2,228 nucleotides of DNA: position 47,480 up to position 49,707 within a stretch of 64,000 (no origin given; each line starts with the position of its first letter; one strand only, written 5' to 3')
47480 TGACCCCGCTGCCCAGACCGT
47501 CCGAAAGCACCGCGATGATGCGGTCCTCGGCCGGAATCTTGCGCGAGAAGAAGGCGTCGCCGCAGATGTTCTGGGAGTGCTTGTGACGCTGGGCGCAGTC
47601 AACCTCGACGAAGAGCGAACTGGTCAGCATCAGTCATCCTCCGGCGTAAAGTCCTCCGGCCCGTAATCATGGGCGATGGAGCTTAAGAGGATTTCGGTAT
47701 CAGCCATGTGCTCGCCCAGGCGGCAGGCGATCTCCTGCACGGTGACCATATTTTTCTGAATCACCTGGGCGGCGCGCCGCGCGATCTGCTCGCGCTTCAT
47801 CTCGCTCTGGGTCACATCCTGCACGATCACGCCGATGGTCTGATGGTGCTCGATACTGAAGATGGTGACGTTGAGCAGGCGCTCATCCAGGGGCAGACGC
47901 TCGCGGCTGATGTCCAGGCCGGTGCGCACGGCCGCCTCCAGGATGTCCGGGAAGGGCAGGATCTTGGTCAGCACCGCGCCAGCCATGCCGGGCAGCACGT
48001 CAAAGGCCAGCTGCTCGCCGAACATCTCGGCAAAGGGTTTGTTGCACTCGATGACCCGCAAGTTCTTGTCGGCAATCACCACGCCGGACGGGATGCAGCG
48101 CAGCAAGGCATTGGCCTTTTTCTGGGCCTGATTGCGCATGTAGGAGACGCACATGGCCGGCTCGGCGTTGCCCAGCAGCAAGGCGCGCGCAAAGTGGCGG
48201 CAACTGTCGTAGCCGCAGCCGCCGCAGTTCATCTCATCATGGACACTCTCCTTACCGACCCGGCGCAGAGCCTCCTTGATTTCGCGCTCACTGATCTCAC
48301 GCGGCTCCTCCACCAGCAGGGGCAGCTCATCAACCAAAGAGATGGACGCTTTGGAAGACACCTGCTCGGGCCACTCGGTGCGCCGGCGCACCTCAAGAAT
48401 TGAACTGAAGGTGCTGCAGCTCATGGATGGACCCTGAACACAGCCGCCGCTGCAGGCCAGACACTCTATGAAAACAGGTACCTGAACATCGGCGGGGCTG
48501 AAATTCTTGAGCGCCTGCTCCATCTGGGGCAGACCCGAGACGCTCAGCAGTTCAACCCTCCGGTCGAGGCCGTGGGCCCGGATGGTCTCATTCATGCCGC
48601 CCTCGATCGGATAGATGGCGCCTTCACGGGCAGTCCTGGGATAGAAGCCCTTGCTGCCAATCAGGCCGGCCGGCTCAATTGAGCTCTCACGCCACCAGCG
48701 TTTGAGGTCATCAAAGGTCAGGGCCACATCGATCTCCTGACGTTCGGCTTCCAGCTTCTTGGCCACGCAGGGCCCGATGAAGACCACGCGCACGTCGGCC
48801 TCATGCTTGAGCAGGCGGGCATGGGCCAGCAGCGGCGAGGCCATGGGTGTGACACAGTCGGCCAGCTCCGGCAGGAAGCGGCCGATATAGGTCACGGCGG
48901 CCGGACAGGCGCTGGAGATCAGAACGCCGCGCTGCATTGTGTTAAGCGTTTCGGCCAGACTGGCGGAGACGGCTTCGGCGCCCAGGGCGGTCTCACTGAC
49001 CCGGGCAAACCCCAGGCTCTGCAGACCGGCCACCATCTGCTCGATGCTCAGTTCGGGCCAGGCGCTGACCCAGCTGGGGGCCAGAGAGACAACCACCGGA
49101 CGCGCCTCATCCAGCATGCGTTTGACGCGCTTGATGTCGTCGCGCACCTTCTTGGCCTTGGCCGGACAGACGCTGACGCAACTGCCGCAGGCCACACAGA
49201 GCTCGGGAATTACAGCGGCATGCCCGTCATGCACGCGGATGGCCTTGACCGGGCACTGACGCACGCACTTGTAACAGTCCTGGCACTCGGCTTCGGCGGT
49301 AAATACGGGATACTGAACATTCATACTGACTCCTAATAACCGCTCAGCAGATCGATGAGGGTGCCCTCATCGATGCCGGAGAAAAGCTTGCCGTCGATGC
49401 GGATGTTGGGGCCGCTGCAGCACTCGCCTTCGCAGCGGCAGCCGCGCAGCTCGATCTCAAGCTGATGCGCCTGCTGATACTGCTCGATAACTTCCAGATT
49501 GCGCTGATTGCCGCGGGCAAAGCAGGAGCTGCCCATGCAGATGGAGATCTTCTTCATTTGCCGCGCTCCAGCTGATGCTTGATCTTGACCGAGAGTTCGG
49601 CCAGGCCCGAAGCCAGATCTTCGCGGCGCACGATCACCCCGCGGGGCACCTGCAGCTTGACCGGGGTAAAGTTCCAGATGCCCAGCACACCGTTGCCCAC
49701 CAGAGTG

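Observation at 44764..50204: hfs/HydS-like regulatory hydrogenase module headed by Rex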

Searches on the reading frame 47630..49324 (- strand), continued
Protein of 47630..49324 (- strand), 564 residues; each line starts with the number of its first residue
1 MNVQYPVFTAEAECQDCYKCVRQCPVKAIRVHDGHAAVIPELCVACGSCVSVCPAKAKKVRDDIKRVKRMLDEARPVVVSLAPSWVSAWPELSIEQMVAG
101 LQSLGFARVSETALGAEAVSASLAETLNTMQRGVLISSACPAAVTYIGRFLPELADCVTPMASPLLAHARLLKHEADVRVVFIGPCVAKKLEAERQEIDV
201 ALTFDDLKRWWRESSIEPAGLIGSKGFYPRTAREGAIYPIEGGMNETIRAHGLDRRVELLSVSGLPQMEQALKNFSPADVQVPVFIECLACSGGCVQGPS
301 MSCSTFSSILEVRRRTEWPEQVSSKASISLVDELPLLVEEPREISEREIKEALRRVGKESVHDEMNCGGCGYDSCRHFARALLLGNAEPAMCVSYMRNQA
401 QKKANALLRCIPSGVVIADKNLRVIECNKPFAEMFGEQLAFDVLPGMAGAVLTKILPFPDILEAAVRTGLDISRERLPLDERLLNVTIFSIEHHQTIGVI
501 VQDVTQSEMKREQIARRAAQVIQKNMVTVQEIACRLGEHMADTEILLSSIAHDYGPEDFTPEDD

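Call 37: search_solved_structures(query=window:47630-49324:-, max_evalue=0.00001, show_alignments=2)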
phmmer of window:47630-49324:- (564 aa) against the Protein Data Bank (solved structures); distinct sequences matched with E-value up to 0.00001: 43.
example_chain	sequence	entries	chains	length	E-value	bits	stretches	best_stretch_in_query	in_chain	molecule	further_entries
8a6t_A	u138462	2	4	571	2.5e-18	69.2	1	39-247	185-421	Electron bifurcating hydrogenase subunit HydA1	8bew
7q4v_A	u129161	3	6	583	3.6e-16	62.1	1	42-213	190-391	Iron hydrogenase HydA1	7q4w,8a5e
7p5h_A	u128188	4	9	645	1.6e-15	60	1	38-212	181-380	Fe-hydrogenase, subunit alpha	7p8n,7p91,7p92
8rxj_A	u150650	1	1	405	1.2e-14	57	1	10-222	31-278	Periplasmic [Fe] hydrogenase large subunit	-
8bj7_A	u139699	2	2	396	1.6e-14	56.6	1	10-222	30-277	Periplasmic [Fe] hydrogenase large subunit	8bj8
1hfe_L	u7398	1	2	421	1.7e-14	56.6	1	10-222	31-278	PROTEIN (FE-ONLY HYDROGENASE (E.C.1.18.99.1) (LARGER SUBUNIT))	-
8rtg_A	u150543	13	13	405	5.1e-14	54.9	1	10-222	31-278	Periplasmic [Fe] hydrogenase large subunit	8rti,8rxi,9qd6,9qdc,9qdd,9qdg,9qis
1e08_A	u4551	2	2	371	5.5e-14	54.9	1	10-200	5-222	[FE]-HYDROGENASE (LARGE SUBUNIT) | PERIPLASMIC [FE] HYDROGENASE LARGE SUBUNIT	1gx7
9hpx_A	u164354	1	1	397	6.1e-14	54.7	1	10-222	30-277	Periplasmic [Fe] hydrogenase large subunit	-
6sg2_AAA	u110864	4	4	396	6.2e-14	54.7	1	10-222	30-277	Periplasmic [Fe] hydrogenase large subunit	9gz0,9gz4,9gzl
9r9v_A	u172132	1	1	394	6.3e-14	54.7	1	10-221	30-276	Periplasmic [Fe] hydrogenase large subunit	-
9gbu_A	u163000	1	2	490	8.8e-14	54.2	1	10-200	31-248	Periplasmic [Fe] hydrogenase large subunit,Periplasmic [Fe] hydrogenase small subunit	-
8ru6_B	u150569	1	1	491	1.2e-13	53.8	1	10-222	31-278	Periplasmic [Fe] hydrogenase large subunit,CpI,Periplasmic [Fe] hydrogenase small subunit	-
8ryh_A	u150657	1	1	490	1.3e-13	53.6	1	10-223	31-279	Periplasmic [Fe] hydrogenase large subunit,Periplasmic [Fe] hydrogenase small subunit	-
9gnk_A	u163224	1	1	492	1.4e-13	53.5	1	10-222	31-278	Periplasmic [Fe] hydrogenase large subunit,Periplasmic [Fe] hydrogenase small subunit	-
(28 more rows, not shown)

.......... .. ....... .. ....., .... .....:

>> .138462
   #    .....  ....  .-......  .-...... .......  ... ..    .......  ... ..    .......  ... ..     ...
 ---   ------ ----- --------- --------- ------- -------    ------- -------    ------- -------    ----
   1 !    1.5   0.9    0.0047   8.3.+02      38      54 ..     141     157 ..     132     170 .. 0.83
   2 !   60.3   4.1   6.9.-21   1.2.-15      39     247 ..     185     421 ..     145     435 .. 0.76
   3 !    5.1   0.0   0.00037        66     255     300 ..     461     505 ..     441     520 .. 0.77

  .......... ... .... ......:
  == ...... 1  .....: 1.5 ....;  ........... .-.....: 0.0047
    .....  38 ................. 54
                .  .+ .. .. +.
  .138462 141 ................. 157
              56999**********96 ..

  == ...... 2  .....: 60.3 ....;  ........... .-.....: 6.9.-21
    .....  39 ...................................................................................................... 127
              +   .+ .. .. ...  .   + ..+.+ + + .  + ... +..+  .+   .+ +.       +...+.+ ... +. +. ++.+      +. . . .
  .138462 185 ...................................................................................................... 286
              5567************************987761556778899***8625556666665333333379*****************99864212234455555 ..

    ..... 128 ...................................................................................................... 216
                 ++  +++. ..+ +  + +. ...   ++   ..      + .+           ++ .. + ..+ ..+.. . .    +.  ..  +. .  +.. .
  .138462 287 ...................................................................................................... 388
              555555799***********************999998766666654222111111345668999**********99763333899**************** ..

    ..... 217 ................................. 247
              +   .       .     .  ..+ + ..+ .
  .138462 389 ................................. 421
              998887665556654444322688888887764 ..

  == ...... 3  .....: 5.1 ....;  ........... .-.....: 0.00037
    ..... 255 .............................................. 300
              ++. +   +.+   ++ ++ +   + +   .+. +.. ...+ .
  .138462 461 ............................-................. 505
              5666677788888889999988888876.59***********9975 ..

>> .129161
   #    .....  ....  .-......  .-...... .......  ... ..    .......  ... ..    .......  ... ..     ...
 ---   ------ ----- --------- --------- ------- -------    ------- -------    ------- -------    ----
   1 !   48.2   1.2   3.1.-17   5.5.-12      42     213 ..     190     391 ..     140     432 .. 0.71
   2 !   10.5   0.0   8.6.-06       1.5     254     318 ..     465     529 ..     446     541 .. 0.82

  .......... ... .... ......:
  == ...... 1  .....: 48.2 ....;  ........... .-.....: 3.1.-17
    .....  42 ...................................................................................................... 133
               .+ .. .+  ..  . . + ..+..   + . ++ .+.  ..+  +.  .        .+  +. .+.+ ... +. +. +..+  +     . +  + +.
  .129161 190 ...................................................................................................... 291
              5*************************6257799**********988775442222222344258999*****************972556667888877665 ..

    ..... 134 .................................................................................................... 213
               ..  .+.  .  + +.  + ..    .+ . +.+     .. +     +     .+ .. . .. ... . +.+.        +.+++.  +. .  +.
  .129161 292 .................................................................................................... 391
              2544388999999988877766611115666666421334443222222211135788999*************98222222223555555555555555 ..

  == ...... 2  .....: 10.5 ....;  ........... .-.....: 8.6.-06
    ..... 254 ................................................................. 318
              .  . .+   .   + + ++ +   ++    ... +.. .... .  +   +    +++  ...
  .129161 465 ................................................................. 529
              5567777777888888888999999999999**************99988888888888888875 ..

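Call 46: search_protein_families(library=ncbifam, proteins=[L081:4351-4953:+, L081:7703-8452:+, L081:8977-10653:+, L081:10646-11815:+, L081:11832-13268:+], max_evalue=1e-20)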
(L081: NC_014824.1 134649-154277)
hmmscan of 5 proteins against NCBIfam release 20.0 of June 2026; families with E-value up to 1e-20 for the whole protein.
L081:4351-4953:+ (200 aa): 8 families
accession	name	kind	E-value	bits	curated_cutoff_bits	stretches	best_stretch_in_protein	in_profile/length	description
NF003994.0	PRK05472.2-3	equivalog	7e-62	208.6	130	1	7-199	10-209/217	redox-sensing transcriptional repressor Rex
NF003996.0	PRK05472.2-5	equivalog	1.4e-49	168.8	138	1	6-199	2-200/209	redox-sensing transcriptional repressor Rex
NF003995.0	PRK05472.2-4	subfamily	3.1e-43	147.8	126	1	7-198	7-205/213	redox-sensing transcriptional repressor Rex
NF003990.0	PRK05472.1-4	equivalog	5.1e-42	143.9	233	1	6-199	7-207/214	redox-sensing transcriptional repressor Rex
NF003992.0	PRK05472.2-1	equivalog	3.5e-38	131.2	226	1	8-195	23-217/249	redox-sensing transcriptional repressor Rex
NF003993.0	PRK05472.2-2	equivalog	4.4e-38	131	217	1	7-198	7-205/212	redox-sensing transcriptional repressor Rex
NF003989.0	PRK05472.1-3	equivalog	7.8e-31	107.5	177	1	6-194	8-203/215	redox-sensing transcriptional repressor Rex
NF003988.0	PRK05472.1-1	equivalog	1.2e-23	84.2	321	1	7-194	8-204/214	redox-sensing transcriptional repressor Rex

L081:7703-8452:+ (249 aa): 0 families

L081:8977-10653:+ (558 aa): 3 families
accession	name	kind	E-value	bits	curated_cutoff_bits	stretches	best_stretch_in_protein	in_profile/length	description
TIGR04105.1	FeFe_hydrog_B1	subfamily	1.3e-57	195.6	450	1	18-294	166-458/462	monomeric [FeFe] hydrogenase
TIGR02512.1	FeFe_hydrog_A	subfamily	3.3e-25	88.7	405.95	1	7-225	4-263/375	[FeFe] hydrogenase, group A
NF040763.1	FeFe_hydrog_A6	exception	2.1e-21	76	765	0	32-221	181-397/571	NADH-dependent [FeFe] hydrogenase, group A6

L081:10646-11815:+ (389 aa): 0 families

L081:11832-13268:+ (478 aa): 4 families
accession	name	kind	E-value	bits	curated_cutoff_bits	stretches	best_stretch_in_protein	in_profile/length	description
TIGR04105.1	FeFe_hydrog_B1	subfamily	1.9e-173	577.4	450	1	7-449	1-461/462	monomeric [FeFe] hydrogenase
TIGR02512.1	FeFe_hydrog_A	subfamily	3.3e-46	157.8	405.95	1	126-395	3-295/375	[FeFe] hydrogenase, group A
NF040763.1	FeFe_hydrog_A6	exception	8.7e-45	153.1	765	1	124-394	139-432/571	NADH-dependent [FeFe] hydrogenase, group A6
NF040762.1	Hydr_FeFe_Clost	exception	2e-36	125.8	900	1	126-396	140-433/572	ferredoxin hydrogenase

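Call 56: find_encoding_contigs(protein=P0002, flank=6000, max_places=2)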
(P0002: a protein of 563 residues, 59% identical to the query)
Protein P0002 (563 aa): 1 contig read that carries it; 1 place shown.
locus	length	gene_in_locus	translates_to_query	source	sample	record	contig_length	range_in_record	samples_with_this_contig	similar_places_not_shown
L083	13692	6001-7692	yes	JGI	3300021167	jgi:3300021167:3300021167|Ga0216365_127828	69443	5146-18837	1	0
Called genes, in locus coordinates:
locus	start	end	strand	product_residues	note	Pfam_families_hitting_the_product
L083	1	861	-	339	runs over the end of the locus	PF18152:DAHP_snth_FXD, PF00793:DAHP_synth_1, PF03102:NeuB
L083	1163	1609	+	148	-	PF01325:Fe_dep_repress, PF12802:MarR_2 (weak), PF02742:Fe_dep_repr_C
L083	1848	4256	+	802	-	PF03030:H_PPase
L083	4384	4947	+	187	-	PF14512:TM1586_NiRdase (faint), PF00881:Nitroreductase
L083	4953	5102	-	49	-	-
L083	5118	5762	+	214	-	PF06971:Put_DNA-bind_N, PF02629:CoA_binding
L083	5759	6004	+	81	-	PF01257:2Fe-2S_thioredx (weak)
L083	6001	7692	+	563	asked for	PF00037:Fer4 (faint), PF12838:Fer4_7 (weak), PF13187:Fer4_9 (weak), PF13237:Fer4_10, PF14697:Fer4_21 (weak), PF02906:Fe_hyd_lg_C, PF04060:FeS, PF13188:PAS_8 (weak)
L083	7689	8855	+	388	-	PF07228:SpoIIE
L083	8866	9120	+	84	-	PF01257:2Fe-2S_thioredx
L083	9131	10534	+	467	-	PF14697:Fer4_21 (faint), PF12797:Fer4_2 (faint), PF12838:Fer4_7, PF13187:Fer4_9 (weak), PF25160:LdpA_Fe-S-bd, PF00037:Fer4 (weak), PF12837:Fer4_6, PF02906:Fe_hyd_lg_C, +2 more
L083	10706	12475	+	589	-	PF04851:ResIII, PF00270:DEAD, PF00271:Helicase_C, PF25399:DeaD_dimer (faint), PF03880:DbpA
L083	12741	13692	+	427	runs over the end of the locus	PF00270:DEAD, PF04851:ResIII (weak), PF00271:Helicase_C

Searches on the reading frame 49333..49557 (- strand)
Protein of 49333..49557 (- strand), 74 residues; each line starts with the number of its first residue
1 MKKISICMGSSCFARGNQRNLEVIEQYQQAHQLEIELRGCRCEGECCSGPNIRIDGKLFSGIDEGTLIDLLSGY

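Call 3: search_protein_families(library=pfam, proteins=[window:49333-49557:-], max_evalue=0.01)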
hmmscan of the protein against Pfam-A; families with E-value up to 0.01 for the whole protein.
window:49333-49557:- (74 aa): 1 family
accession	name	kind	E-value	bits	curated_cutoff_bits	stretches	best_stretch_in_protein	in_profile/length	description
PF01257.25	2Fe-2S_thioredx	-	6e-07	29.9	24.8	1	3-73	67-143/145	Thioredoxin-like [2Fe-2S] ferredoxin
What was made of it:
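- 49333..49557 (-): fdx1: thioredoxin-like [2Fe-2S] protein (74 aa) paired with HydS. Overlaps rex by 4 nt. PF01257 29.9 bits (call 3).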

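Call 4: search_protein_families(library=ncbifam, proteins=[window:49333-49557:-], max_evalue=0.01)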
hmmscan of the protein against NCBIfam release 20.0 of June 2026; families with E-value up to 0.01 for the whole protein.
window:49333-49557:- (74 aa): 4 families
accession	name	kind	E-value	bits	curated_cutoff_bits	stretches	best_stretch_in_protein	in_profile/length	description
NF004638.0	PRK05988.1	equivalog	2.8e-05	23.9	198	1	5-72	82-155/159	formate dehydrogenase subunit gamma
NF005747.0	PRK07571.1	equivalog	5.6e-05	22.9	224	1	4-66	92-160/173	bidirectional hydrogenase complex protein HoxE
NF005722.0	PRK07539.1-2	equivalog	7.8e-05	22.8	141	1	3-72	79-154/157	NADH-quinone oxidoreductase subunit NuoE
TIGR01958.1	nuoE_fam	subfamily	0.00091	19.4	142.4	1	3-74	70-147/148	NADH-quinone oxidoreductase subunit NuoE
